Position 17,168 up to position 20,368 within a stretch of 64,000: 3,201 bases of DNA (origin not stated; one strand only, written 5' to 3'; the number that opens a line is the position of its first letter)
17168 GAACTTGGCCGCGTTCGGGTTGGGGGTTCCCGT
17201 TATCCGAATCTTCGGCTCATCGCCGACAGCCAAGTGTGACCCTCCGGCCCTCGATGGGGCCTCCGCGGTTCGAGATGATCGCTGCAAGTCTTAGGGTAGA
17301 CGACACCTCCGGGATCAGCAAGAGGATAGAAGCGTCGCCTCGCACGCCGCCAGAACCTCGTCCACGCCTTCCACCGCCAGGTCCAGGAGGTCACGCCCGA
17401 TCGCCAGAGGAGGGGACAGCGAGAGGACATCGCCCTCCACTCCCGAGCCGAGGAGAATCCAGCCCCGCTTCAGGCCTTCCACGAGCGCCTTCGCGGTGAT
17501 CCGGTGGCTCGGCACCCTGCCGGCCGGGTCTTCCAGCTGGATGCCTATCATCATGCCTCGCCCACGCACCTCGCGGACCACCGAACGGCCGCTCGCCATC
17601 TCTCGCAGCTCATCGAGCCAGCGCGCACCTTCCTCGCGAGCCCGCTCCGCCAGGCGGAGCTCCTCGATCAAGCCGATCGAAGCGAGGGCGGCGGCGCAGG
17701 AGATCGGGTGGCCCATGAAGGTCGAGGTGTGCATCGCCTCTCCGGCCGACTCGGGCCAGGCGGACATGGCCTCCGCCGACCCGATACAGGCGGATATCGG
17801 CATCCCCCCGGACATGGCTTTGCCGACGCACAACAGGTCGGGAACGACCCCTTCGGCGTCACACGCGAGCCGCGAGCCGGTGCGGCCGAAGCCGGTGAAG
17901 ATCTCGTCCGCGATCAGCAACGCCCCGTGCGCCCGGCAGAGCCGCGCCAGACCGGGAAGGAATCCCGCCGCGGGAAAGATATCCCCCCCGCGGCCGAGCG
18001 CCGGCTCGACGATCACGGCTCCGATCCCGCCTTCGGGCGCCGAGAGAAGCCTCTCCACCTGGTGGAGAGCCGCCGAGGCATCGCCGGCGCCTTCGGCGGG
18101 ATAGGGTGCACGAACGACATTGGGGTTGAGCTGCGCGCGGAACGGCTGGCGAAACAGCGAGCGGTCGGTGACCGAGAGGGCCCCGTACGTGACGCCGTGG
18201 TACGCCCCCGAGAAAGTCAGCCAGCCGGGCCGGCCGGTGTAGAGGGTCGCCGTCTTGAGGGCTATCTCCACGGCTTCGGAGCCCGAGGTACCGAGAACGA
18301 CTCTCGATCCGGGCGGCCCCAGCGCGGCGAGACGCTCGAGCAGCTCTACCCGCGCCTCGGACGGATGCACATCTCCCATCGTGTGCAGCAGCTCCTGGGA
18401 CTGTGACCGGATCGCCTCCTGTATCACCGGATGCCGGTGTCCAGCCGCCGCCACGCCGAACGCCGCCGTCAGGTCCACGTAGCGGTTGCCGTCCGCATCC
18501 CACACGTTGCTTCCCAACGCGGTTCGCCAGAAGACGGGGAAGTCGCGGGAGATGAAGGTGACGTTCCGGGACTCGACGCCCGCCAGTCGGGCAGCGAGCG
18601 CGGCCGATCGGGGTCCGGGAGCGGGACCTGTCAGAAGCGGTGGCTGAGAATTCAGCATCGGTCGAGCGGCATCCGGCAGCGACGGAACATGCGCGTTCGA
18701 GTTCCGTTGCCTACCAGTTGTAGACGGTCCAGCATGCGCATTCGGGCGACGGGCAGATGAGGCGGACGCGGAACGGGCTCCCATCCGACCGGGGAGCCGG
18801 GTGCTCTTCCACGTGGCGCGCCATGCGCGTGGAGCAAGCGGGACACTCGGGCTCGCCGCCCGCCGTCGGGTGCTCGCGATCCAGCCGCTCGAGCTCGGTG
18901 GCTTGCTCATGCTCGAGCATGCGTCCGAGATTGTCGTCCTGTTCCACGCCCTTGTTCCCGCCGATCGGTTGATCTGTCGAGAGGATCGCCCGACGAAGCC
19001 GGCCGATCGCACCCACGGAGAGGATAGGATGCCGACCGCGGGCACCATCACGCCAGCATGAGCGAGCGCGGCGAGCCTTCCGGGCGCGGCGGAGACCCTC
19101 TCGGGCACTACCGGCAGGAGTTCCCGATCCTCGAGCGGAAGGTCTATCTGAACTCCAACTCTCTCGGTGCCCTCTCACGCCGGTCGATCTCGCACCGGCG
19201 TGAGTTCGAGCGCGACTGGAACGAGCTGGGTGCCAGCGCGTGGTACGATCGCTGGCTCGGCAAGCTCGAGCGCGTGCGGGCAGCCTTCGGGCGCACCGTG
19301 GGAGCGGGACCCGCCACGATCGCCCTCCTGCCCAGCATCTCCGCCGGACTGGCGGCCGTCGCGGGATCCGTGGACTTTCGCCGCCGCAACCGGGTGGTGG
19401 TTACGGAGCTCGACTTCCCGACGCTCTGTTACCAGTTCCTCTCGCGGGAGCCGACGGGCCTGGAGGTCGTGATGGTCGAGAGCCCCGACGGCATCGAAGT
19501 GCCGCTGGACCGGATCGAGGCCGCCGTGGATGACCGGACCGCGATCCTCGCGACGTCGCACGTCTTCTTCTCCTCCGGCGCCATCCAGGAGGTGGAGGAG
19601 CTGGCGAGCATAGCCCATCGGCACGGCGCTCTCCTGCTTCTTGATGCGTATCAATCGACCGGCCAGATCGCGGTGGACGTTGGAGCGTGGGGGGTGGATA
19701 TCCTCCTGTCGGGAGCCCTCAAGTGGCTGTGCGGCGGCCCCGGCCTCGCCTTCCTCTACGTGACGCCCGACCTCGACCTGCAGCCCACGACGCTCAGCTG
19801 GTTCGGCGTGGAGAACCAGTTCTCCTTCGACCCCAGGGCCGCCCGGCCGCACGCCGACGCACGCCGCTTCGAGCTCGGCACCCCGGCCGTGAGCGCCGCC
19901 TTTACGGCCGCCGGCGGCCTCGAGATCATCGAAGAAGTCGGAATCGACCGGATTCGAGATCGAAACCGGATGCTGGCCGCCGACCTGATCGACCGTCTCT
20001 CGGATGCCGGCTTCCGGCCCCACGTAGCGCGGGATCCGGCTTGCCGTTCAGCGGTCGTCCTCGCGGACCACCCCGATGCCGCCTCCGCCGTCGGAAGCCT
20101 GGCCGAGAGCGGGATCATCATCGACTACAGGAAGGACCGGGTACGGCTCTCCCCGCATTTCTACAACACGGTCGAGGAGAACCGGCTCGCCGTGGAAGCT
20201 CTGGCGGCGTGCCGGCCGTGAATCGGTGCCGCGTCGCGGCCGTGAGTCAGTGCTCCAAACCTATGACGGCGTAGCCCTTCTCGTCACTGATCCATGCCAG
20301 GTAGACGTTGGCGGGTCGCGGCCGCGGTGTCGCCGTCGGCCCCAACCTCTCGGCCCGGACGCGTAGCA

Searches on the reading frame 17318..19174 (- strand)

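Call 32: search_protein_families(library=pfam, proteins=[window:17318-19174:-], max_evalue=0.0001)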
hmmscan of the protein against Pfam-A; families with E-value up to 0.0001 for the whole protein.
window:17318-19174:- (619 aa): 1 family
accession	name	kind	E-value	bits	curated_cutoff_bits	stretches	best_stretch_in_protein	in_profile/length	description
PF00202.27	Aminotran_3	-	3e-97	326.3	30.5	1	212-607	9-402/403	Aminotransferase class-III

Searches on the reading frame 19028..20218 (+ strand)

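Call 32: search_protein_families(library=pfam, proteins=[window:19028-20218:+], max_evalue=0.0001)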
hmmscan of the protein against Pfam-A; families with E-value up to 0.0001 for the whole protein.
window:19028-20218:+ (397 aa): 3 families
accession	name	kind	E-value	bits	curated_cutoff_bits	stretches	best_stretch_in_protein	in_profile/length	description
PF00266.25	Aminotran_5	-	5.1e-31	108.4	21.5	1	78-340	43-307/371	Aminotransferase class-V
PF01041.23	DegT_DnrJ_EryC1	-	7.4e-07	29.1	19.8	1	102-328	46-259/360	DegT/DnrJ/EryC1/StrS aminotransferase family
PF22580.2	KYNU_C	-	4.4e-06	27.1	27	1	318-392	14-90/90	Kynureninase C-terminal domain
